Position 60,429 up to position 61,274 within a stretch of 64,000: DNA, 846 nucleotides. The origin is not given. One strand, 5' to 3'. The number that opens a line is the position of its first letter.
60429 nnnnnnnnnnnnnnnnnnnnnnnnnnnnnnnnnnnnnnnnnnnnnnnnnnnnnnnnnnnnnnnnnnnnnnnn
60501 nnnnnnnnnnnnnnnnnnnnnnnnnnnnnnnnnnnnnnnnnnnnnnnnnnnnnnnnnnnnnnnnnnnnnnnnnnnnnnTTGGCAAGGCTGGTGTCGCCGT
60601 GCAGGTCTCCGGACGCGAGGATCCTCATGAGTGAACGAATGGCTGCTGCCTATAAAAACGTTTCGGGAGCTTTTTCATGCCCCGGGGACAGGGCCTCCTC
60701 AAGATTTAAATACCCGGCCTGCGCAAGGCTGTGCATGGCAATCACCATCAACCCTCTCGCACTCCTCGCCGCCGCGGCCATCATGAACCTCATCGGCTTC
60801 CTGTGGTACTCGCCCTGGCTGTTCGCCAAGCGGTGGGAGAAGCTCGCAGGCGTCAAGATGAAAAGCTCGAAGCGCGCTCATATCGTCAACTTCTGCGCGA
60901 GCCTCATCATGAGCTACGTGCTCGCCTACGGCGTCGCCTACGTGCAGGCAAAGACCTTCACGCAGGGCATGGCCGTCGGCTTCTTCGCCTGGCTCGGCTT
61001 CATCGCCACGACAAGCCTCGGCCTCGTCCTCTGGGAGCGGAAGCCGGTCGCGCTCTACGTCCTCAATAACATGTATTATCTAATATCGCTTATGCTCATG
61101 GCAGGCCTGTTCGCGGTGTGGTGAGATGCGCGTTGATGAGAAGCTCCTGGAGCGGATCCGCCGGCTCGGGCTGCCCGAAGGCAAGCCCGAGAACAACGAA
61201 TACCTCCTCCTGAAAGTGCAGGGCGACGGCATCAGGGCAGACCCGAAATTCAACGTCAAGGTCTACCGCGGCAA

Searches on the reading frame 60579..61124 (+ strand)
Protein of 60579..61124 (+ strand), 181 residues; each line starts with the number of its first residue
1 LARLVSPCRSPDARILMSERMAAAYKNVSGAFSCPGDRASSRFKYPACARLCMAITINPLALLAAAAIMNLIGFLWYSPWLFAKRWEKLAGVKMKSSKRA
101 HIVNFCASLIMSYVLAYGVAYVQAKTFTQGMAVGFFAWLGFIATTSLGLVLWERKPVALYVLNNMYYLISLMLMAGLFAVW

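Call 43: search_protein_families(library=pfam, proteins=[window:60579-61124:+], max_evalue=0.01)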
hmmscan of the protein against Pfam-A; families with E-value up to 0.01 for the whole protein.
window:60579-61124:+ (181 aa): 1 family
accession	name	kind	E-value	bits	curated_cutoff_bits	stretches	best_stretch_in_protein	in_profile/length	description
PF08570.15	DUF1761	-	5.5e-21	75.5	31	1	60-177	1-121/123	Protein of unknown function (DUF1761)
